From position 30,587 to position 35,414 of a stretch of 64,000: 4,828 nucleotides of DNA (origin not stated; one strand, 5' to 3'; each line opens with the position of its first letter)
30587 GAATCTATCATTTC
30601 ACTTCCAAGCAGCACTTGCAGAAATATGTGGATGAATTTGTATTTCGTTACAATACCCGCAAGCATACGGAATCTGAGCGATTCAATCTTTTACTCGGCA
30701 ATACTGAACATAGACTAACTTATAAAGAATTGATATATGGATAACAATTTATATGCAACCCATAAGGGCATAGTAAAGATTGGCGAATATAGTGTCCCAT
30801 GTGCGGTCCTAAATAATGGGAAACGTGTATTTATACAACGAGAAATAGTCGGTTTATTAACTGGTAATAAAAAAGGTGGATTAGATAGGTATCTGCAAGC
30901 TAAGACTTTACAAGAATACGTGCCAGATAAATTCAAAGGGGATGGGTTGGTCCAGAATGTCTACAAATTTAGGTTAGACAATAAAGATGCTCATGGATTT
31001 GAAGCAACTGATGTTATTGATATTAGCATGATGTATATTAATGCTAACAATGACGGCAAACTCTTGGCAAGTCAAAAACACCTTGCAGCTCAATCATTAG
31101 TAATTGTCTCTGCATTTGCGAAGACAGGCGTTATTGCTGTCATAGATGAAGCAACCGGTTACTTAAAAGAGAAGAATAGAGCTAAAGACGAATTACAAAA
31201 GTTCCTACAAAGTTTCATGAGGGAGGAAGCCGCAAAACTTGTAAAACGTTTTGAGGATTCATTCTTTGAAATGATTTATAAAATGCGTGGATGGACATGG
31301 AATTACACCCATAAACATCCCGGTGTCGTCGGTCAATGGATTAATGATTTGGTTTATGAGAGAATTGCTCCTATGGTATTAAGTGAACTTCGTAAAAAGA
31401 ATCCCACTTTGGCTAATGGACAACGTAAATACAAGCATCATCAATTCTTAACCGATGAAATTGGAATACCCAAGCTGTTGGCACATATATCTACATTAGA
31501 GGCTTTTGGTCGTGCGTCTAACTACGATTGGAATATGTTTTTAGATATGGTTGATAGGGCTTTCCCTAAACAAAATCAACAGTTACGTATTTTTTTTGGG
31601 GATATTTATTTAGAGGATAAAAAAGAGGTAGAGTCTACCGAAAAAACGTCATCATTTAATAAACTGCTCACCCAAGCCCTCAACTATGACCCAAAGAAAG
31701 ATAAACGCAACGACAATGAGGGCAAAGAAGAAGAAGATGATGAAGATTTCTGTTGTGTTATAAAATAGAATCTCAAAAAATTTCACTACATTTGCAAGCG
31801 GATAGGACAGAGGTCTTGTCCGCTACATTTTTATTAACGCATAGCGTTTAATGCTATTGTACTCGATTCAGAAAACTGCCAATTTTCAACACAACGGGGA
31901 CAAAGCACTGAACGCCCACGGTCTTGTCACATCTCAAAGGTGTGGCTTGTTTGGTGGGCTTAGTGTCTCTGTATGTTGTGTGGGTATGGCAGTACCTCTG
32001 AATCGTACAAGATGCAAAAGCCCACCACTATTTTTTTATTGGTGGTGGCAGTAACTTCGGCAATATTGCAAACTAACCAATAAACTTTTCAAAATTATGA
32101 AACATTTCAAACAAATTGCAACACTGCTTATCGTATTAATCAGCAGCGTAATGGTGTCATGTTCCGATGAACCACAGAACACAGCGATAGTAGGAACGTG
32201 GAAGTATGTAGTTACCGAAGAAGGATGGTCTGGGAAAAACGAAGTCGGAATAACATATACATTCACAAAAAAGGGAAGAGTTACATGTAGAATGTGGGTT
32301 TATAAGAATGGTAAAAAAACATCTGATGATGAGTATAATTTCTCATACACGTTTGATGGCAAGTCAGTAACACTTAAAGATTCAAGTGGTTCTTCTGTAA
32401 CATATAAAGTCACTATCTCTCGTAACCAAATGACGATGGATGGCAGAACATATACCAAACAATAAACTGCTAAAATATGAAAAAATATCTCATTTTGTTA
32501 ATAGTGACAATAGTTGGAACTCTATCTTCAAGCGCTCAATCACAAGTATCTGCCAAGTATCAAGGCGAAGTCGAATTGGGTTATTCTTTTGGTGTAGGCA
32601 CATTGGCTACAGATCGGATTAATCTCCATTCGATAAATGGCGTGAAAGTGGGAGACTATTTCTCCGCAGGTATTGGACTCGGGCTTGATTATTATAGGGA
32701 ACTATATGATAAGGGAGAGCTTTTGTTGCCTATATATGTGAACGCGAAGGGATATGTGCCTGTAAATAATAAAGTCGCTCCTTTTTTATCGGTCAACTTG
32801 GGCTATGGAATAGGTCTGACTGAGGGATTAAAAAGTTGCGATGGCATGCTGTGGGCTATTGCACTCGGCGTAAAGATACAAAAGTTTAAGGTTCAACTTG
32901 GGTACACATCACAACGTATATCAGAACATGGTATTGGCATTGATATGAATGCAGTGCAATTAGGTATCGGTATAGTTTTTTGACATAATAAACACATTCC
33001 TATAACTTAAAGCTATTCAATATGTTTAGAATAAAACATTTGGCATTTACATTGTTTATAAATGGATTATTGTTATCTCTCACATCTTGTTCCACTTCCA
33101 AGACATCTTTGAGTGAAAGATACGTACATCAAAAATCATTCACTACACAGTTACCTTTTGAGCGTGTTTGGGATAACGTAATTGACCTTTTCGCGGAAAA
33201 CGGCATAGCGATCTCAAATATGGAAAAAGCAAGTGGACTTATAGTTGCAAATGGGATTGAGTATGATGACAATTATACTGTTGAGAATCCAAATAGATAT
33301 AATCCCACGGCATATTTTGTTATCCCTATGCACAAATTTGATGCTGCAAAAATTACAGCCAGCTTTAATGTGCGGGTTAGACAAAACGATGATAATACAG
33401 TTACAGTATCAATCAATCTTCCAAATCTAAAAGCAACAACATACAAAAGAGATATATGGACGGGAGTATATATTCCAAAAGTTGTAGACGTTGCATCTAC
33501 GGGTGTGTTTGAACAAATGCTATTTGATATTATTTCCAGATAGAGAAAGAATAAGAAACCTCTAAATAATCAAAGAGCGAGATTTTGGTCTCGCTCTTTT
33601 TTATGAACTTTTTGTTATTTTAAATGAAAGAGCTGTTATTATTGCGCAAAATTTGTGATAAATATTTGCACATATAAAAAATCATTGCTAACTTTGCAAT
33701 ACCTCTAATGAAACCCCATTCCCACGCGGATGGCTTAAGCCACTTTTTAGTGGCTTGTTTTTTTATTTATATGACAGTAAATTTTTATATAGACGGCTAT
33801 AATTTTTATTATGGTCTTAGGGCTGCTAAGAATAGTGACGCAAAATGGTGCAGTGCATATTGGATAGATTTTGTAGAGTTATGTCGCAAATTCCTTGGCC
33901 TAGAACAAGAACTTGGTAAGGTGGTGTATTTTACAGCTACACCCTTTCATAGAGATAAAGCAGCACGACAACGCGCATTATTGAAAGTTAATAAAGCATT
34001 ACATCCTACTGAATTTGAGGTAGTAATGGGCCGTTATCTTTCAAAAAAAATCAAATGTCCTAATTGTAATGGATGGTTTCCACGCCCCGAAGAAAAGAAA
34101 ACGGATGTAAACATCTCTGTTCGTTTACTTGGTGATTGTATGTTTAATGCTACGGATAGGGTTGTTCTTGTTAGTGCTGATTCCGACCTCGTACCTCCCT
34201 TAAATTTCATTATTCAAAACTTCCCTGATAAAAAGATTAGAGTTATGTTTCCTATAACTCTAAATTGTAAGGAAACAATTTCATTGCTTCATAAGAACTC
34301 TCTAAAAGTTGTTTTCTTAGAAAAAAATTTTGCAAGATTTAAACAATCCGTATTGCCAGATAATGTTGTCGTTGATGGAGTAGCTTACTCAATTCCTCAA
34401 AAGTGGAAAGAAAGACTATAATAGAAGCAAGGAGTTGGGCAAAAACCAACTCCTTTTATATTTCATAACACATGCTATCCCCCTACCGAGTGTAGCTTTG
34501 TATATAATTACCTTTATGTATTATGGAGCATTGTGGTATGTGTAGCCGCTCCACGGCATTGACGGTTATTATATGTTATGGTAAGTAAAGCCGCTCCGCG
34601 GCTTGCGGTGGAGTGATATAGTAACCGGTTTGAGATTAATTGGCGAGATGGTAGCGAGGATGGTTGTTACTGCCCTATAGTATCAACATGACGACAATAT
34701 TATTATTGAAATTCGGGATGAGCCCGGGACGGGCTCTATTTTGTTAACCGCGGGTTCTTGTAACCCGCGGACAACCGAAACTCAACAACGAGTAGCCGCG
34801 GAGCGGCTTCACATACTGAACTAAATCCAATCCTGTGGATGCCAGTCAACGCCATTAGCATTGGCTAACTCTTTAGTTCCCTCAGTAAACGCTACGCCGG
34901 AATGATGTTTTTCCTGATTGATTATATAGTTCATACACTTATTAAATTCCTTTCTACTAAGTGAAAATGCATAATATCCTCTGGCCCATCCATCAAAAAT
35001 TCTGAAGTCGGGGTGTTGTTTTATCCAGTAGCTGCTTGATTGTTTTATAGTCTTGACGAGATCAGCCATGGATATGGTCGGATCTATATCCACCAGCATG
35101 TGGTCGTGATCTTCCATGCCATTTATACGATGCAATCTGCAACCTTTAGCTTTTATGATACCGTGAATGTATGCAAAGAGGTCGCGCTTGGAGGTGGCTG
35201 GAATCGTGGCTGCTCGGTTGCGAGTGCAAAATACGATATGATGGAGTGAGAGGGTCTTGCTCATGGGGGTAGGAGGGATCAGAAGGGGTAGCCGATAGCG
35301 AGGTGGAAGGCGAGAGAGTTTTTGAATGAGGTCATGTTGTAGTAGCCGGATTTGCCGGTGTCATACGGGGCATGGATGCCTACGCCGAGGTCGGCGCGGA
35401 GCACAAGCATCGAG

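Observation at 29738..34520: Precisely delimited cargo-carrying IS1595-family transposon (4,767 bp) with an 8-bp TSD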

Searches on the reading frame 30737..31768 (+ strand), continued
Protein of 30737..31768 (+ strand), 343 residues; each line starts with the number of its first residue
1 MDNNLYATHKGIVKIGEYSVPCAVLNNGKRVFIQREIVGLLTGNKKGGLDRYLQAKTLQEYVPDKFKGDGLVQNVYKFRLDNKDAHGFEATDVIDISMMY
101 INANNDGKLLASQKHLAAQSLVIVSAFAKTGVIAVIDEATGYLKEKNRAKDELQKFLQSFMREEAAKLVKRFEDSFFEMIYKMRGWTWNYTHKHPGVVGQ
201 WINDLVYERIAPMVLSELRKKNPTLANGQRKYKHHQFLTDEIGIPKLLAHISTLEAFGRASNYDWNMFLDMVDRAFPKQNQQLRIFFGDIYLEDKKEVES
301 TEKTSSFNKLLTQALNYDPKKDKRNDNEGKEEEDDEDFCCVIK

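Call 111: predict_structure(alignment_id=A5)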
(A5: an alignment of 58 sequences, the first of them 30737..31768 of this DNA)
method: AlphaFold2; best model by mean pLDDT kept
length: 343 residues; sequences in the alignment: 58
mean_pLDDT: 83.6   pTM: 0.58
mean pLDDT of the five models: 83.6, 83.3, 82.4, 81.6, 81.4
residues with pLDDT >= 90: 176; 70-90: 106; 50-70: 40; < 50: 21
segments of 3 or more residues with pLDDT < 50: 330-343
pLDDT, mean of each block of 10 residues (from residue 1): 81 92 94 92 82 85 82 83 92 93 95 92 90 92 83 88 78 88 87 81 93 91 91 92 93 96 95 89 61 51 66 84 56 45 47
secondary structure, 60 per line:
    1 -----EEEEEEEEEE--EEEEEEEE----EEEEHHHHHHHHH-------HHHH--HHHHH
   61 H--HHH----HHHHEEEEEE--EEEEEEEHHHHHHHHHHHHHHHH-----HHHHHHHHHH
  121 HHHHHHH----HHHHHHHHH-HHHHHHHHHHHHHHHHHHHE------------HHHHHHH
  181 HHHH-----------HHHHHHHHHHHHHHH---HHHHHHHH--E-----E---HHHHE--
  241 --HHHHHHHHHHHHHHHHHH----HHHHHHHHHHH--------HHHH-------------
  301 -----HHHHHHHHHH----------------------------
elements in order: E6-15 E18-25 E30-33 H34-42 H50-53 H56-61 H71-74 E75-80 E83-89 H90-105 H111-127 H132-140 H142-160 H174-184 H196-210 H214-221 H234-237 H243-260 H265-275 H284-287 H306-315

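Call 113: fold_search(model_id=the predicted structure, library=pdb)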
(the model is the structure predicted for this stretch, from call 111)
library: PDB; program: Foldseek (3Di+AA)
matches with E <= 10: 256; with E <= 0.001: 0
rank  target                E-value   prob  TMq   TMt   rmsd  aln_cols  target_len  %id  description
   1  6rja_C                1.1e-01  0.07  0.11  0.06  24.0       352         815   11  Cryo-EM structure of St1Cas9-sgRNA-tDNA20-AcrIIA6 dimeric assembly. (released 2019-10-02)
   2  4zsz_A                2.3e-01  0.06  0.10  0.11  19.8       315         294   11  Structure of a fusion protein with a helix linker, 2ARH-3-3KAW-3.0 (released 2015-08-19)
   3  6o4n_A                2.8e-01  0.11  0.11  0.10  13.8       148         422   16  Crystal Structure of Enolase from Chlamydia trachomatis (released 2019-03-13)
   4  8w21_E                4.1e-01  0.04  0.11  0.10  22.1       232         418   14  Crystal Structure of Enolase from Chlamydia trachomatis (P43212 Form) (released 2024-03-13)
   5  8w21_A                4.6e-01  0.09  0.11  0.10  13.7       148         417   16  Crystal Structure of Enolase from Chlamydia trachomatis (P43212 Form) (released 2024-03-13)
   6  8w21_B                6.3e-01  0.06  0.09  0.08  14.2       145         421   18  Crystal Structure of Enolase from Chlamydia trachomatis (P43212 Form) (released 2024-03-13)
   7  3r25_A                7.0e-01  0.11  0.10  0.09  10.5       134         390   13  Crystal structure of enolase superfamily member from Vibrionales bacterium complexed with Mg and Glycerol in the activ (released 2012-03-14)
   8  4aro                  7.8e-01  0.15  0.15  0.13   8.6       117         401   14  Hafnia Alvei phytase in complex with myo-inositol hexakis sulphate (released 2013-05-08)
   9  1dkp                  7.8e-01  0.12  0.13  0.12   8.9       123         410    5  CRYSTAL STRUCTURE OF PHYTATE COMPLEX OF ESCHERICHIA COLI PHYTASE AT PH 6.6. PHYTATE IS BOUND WITH ITS 3-PHOSPHATE IN THE (released 2000-08-03)
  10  6npf_D                7.8e-01  0.09  0.14  0.12  11.2       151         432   13  Structure of E.coli enolase in complex with an analog of the natural product SF-2312 metabolite. (released 2019-11-27)
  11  1x18_F                8.3e-01  0.06  0.12  0.18  11.9       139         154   13  Contact sites of ERA GTPase on the THERMUS THERMOPHILUS 30S SUBUNIT (released 2005-05-17)
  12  7z1l_O                9.2e-01  0.03  0.10  0.07  27.4       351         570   13  Structure of yeast RNA Polymerase III Pre-Termination Complex (PTC) (released 2022-08-31)
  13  4ars                  1.1e+00  0.13  0.15  0.13   7.9       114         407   14  Hafnia Alvei phytase apo form (released 2013-05-08)
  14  4aru                  1.3e+00  0.12  0.14  0.12   8.6       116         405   15  Hafnia Alvei phytase in complex with tartrate (released 2013-05-08)
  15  6fdn_A                1.3e+00  0.08  0.13  0.17  10.2       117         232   10  Rio2 structure (released 2019-01-30)
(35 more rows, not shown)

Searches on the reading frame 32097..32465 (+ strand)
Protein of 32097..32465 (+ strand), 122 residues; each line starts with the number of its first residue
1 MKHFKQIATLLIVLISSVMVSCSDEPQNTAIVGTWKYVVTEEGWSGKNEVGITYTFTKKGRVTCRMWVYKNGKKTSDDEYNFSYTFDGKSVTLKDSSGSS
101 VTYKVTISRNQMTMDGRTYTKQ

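Call 6: search_protein_families(library=pfam, proteins=[window:32097-32465:+], max_evalue=0.01)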
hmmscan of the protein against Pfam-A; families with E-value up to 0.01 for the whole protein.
window:32097-32465:+ (122 aa): 2 families
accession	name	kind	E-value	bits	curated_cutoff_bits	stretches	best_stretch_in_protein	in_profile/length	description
PF13648.12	Lipocalin_4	-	1e-05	26.7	22.4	1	31-113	1-88/89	Lipocalin-like domain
PF18692.7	DUF5640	-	0.0028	17.9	28.5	0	44-121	7-77/85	Family of unknown function (DUF5640)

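Call 51: search_protein_families(library=ncbifam, proteins=[window:32097-32465:+], max_evalue=0.01)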
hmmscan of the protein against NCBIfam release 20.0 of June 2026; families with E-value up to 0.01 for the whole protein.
window:32097-32465:+ (122 aa): 1 family
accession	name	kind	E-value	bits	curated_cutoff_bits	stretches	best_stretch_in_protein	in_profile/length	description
NF053773.1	BSAP5i_fam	equivalog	5.9e-06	26.4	150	1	5-114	2-117/135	BSAP-5i family immunity protein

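Call 52: search_protein_families(library=padloc, proteins=[window:32097-32465:+], max_evalue=0.01)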
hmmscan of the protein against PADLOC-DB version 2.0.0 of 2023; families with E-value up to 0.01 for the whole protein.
window:32097-32465:+ (122 aa): 0 families

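Call 53: search_protein_families(library=phrogs, proteins=[window:32097-32465:+], max_evalue=0.001)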
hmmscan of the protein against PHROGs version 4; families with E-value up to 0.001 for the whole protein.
window:32097-32465:+ (122 aa): 0 families

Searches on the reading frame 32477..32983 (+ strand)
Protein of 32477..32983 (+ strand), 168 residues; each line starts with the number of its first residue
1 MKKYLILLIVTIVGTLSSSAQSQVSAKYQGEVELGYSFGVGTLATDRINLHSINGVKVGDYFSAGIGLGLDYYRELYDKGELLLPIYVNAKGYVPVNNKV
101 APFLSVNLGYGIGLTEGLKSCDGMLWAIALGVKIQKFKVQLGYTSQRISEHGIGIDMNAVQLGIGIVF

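Call 6: search_protein_families(library=pfam, proteins=[window:32477-32983:+], max_evalue=0.01)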
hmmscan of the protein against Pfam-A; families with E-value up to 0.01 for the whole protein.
window:32477-32983:+ (168 aa): 2 families
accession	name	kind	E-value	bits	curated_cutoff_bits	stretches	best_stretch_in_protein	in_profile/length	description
PF13505.12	OMP_b-brl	-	0.00031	21.4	28.7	1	10-168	3-175/175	Outer membrane protein beta-barrel domain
PF13609.12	Porin_4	-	0.0095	16.2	27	0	104-164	198-255/310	Gram-negative porin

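Call 51: search_protein_families(library=ncbifam, proteins=[window:32477-32983:+], max_evalue=0.01)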
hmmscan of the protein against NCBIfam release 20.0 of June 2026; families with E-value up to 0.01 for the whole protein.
window:32477-32983:+ (168 aa): 0 families

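Call 52: search_protein_families(library=padloc, proteins=[window:32477-32983:+], max_evalue=0.01)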
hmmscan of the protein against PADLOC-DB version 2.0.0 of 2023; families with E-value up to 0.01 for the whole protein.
window:32477-32983:+ (168 aa): 0 families

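Call 53: search_protein_families(library=phrogs, proteins=[window:32477-32983:+], max_evalue=0.001)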
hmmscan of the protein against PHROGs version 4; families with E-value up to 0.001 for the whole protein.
window:32477-32983:+ (168 aa): 0 families

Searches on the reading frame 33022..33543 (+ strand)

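Call 6: search_protein_families(library=pfam, proteins=[window:33022-33543:+], max_evalue=0.01)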
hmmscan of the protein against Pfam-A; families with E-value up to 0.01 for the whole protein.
window:33022-33543:+ (173 aa): 1 family
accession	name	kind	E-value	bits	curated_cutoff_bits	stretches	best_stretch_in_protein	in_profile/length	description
PF06804.17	Lipoprotein_18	-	0.0073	15.7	25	1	47-138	83-162/323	NlpB/DapX lipoprotein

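Call 51: search_protein_families(library=ncbifam, proteins=[window:33022-33543:+], max_evalue=0.01)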
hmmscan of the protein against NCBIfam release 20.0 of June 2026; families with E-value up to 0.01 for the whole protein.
window:33022-33543:+ (173 aa): 0 families

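Call 52: search_protein_families(library=padloc, proteins=[window:33022-33543:+], max_evalue=0.01)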
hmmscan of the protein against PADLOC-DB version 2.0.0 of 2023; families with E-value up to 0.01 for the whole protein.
window:33022-33543:+ (173 aa): 0 families

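Call 53: search_protein_families(library=phrogs, proteins=[window:33022-33543:+], max_evalue=0.001)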
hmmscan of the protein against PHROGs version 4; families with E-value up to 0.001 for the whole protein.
window:33022-33543:+ (173 aa): 0 families

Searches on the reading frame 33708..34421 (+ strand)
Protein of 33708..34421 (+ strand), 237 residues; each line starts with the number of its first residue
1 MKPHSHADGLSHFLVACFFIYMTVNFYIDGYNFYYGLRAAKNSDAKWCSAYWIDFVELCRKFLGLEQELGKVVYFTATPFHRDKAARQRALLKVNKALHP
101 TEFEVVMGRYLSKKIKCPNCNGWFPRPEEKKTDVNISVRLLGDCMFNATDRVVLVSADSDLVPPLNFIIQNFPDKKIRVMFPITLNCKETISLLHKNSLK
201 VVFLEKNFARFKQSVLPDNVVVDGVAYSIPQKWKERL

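Call 6: search_protein_families(library=pfam, proteins=[window:33708-34421:+], max_evalue=0.01)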
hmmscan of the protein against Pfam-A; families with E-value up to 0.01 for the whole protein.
window:33708-34421:+ (237 aa): 1 family
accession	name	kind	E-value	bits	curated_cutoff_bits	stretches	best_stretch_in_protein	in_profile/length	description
PF01936.24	NYN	-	5.3e-06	27.4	24.2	1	26-166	4-111/145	NYN domain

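Call 51: search_protein_families(library=ncbifam, proteins=[window:33708-34421:+], max_evalue=0.01)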
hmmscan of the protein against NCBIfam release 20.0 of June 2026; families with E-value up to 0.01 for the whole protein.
window:33708-34421:+ (237 aa): 0 families

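Call 52: search_protein_families(library=padloc, proteins=[window:33708-34421:+], max_evalue=0.01)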
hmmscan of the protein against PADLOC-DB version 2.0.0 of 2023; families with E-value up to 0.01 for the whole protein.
window:33708-34421:+ (237 aa): 2 families
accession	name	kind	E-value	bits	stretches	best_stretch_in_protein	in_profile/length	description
PDLC04163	HEC-09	-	5.4e-42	141.7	1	24-234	4-203/203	-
PDLC01154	NYN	-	0.0031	14.9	1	133-168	232-265/310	"LabA-like protein, NYN family nuclease"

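Call 53: search_protein_families(library=phrogs, proteins=[window:33708-34421:+], max_evalue=0.001)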
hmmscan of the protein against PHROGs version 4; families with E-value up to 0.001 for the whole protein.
window:33708-34421:+ (237 aa): 1 family
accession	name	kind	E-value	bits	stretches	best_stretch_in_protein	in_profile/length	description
phrog_7929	-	unknown function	9.9e-21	75.5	1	26-233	8-209/210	-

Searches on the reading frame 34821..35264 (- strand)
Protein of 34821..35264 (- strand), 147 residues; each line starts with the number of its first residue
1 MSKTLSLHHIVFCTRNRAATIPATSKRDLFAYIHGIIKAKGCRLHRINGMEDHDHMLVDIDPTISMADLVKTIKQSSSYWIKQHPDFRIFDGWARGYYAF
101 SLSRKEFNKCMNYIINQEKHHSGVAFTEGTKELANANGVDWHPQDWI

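Call 6: search_protein_families(library=pfam, proteins=[window:34821-35264:-], max_evalue=0.01)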
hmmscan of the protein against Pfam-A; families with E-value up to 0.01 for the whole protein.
window:34821-35264:- (147 aa): 1 family
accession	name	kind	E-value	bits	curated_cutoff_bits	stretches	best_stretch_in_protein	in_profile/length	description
PF01797.21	Y1_Tnp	-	1.2e-23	84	23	1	8-117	7-121/121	Transposase IS200 like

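Call 28: find_encoding_contigs(protein=window:34821-35264:-, flank=8000, max_places=10)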
Protein window:34821-35264:- (147 aa): 1 contig read that carries it; 1 place shown.
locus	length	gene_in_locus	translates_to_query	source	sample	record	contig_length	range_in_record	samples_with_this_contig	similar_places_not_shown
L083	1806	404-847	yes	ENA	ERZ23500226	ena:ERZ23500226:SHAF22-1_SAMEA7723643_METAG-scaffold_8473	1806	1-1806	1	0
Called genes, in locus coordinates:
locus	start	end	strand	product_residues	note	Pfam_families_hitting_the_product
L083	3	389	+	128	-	?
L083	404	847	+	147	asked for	PF01797:Y1_Tnp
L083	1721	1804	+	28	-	?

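Call 51: search_protein_families(library=ncbifam, proteins=[window:34821-35264:-], max_evalue=0.01)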
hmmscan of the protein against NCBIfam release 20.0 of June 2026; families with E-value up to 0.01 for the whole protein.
window:34821-35264:- (147 aa): 2 families
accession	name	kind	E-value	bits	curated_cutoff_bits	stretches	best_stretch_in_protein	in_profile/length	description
NF033573.1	transpos_IS200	equivalog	1.6e-19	70.4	55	1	8-114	13-124/126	IS200/IS605 family transposase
NF047646.1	REP_Tyr_transpos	equivalog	1.5e-06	28.1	80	1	7-117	11-130/146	REP-associated tyrosine transposase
